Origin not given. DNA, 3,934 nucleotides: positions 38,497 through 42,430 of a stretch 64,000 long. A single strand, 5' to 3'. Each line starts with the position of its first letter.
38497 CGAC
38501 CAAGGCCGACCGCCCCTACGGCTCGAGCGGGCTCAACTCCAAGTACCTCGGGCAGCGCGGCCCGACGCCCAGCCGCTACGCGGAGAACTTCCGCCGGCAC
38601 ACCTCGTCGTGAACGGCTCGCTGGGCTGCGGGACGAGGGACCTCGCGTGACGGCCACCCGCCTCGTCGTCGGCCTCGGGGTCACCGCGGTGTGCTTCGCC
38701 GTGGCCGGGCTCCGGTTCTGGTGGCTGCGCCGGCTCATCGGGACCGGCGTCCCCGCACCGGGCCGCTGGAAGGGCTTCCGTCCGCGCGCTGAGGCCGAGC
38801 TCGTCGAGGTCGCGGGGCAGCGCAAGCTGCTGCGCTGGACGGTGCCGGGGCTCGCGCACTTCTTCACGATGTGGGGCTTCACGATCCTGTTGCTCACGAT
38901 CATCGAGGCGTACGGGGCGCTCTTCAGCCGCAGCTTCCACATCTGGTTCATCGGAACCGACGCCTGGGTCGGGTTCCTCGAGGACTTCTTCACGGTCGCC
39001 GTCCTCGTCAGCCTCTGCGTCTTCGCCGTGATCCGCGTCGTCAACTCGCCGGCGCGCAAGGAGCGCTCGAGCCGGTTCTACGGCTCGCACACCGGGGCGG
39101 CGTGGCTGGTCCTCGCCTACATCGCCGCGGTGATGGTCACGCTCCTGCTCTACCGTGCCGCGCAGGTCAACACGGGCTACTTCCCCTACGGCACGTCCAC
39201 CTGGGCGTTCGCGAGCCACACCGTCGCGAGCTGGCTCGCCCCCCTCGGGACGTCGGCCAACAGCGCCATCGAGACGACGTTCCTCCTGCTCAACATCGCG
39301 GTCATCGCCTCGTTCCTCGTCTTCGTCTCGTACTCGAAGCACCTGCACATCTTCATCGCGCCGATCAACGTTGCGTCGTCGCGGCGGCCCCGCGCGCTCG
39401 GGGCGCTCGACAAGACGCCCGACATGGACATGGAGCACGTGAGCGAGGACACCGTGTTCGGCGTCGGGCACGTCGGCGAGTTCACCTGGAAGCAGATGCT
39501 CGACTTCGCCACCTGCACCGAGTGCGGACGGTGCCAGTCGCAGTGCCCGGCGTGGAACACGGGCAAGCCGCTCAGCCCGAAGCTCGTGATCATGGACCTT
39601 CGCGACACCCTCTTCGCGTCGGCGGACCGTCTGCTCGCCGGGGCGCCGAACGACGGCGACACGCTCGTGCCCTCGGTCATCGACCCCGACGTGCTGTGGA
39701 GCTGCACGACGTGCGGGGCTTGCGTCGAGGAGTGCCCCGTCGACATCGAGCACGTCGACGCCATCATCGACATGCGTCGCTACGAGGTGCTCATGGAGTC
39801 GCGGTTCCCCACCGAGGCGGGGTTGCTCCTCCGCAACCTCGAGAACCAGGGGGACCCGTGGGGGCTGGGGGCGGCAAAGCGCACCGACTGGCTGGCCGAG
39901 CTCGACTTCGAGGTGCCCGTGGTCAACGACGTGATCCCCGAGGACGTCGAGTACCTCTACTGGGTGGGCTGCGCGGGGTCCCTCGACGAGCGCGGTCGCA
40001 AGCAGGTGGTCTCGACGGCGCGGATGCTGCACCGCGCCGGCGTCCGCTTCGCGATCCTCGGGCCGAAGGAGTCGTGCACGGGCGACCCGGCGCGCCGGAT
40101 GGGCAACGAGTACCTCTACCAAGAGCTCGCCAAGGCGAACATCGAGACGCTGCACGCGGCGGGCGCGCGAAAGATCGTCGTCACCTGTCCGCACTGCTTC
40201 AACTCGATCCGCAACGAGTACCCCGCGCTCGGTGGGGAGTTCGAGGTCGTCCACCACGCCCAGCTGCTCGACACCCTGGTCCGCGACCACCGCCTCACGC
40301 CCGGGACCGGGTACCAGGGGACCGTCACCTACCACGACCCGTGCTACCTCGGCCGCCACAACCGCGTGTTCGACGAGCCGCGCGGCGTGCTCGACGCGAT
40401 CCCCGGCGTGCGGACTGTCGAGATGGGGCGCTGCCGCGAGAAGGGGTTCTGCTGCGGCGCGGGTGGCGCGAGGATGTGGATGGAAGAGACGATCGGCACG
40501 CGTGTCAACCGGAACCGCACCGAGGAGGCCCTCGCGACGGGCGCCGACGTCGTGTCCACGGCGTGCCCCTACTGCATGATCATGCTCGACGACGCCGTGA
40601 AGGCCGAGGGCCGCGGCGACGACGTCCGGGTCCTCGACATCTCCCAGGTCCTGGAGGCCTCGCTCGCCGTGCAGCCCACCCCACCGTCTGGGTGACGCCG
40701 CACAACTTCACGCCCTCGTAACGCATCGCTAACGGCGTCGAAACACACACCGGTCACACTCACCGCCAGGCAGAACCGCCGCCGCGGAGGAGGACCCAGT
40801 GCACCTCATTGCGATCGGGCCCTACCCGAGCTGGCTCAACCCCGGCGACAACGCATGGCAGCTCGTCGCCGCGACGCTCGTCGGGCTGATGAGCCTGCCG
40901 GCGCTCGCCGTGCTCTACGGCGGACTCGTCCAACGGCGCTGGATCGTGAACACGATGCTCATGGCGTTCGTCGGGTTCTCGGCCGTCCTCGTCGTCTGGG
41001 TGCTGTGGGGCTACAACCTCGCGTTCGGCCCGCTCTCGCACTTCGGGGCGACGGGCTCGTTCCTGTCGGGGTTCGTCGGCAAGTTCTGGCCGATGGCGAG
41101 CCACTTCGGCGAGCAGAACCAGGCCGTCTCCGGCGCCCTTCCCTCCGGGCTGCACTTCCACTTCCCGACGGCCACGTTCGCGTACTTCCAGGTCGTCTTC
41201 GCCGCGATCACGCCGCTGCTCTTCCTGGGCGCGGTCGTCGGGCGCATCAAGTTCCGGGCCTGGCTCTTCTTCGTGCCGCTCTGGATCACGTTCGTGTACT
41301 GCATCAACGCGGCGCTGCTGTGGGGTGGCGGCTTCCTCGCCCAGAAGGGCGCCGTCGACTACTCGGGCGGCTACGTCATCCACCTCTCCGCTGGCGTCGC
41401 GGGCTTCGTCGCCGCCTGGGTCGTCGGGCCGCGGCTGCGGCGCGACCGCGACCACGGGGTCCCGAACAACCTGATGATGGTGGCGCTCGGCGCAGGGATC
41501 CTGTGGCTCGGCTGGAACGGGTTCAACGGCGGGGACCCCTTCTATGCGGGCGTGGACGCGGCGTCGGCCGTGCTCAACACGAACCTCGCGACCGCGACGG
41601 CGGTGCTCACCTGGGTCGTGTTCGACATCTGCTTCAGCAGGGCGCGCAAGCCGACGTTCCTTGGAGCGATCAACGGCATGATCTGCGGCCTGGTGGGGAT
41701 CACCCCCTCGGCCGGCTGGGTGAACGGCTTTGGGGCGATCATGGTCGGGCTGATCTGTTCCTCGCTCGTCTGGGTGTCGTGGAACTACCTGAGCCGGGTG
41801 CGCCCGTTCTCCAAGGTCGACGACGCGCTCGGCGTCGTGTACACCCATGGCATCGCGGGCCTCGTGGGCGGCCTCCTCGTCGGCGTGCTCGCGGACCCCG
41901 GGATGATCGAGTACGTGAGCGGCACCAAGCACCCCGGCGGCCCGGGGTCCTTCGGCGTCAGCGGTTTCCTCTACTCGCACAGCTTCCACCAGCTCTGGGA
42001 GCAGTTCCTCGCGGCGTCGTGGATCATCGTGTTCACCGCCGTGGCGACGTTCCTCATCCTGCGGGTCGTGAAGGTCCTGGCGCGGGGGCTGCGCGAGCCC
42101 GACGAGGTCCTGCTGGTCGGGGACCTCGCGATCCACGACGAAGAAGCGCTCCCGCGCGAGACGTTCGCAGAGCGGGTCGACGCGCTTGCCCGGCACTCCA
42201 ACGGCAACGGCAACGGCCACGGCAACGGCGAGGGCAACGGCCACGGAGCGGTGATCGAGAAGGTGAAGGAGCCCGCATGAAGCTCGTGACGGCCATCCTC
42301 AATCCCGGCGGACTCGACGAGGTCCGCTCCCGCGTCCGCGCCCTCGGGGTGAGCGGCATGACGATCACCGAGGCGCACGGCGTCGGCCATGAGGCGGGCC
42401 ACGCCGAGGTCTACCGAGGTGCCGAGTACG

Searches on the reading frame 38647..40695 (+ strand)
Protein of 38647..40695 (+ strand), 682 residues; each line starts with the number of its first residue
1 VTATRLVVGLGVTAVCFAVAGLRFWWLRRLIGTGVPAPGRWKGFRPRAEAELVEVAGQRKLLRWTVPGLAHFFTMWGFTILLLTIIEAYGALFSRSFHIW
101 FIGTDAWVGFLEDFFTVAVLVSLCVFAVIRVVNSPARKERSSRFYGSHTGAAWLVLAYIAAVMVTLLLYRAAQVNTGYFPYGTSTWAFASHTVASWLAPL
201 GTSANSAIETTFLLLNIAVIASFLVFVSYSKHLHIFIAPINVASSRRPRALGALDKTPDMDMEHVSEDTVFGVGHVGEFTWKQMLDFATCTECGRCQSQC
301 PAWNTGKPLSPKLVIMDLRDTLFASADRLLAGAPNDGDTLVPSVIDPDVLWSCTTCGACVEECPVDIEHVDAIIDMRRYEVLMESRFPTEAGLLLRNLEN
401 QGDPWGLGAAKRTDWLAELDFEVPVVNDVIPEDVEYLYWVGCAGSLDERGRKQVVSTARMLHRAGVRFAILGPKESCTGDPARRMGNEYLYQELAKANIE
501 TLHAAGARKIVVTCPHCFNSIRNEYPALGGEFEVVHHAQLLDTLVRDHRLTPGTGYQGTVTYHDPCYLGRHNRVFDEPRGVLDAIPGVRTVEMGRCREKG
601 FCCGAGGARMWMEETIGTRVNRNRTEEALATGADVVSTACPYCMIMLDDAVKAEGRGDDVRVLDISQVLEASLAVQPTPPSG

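Call 82: search_protein_families(library=pfam, proteins=[window:38647-40695:+], max_evalue=0.0001)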
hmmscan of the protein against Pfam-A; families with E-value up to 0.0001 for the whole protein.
window:38647-40695:+ (682 aa): 7 families
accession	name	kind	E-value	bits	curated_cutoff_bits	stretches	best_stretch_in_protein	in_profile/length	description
PF02754.22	CCG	-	1.3e-34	118.5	20.6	2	560-648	1-85/85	Cysteine-rich domain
PF13187.11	Fer4_9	-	1.8e-11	44.3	27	1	290-366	2-50/52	4Fe-4S dicluster domain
PF13237.11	Fer4_10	-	6.1e-10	39.3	25.5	1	285-364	4-53/53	4Fe-4S dicluster domain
PF13183.11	Fer4_8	-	8.1e-09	36.3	27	1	288-367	3-68/68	4Fe-4S dicluster domain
PF12838.12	Fer4_7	-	1.7e-07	32.1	27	0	351-367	36-52/52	4Fe-4S dicluster domain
PF13534.11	Fer4_17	-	3.7e-07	31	22.2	0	284-301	40-57/61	4Fe-4S dicluster domain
PF12797.12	Fer4_2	-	5.4e-07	29.6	24.5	0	281-302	1-22/22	4Fe-4S binding domain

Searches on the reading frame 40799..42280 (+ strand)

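Call 82: search_protein_families(library=pfam, proteins=[window:40799-42280:+], max_evalue=0.0001)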
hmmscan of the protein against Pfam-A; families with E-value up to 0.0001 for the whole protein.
window:40799-42280:+ (493 aa): 1 family
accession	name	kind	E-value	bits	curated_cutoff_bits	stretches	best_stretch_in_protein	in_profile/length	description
PF00909.26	Ammonium_transp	-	4.6e-79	266.4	23.2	1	19-449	1-397/399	Ammonium Transporter Family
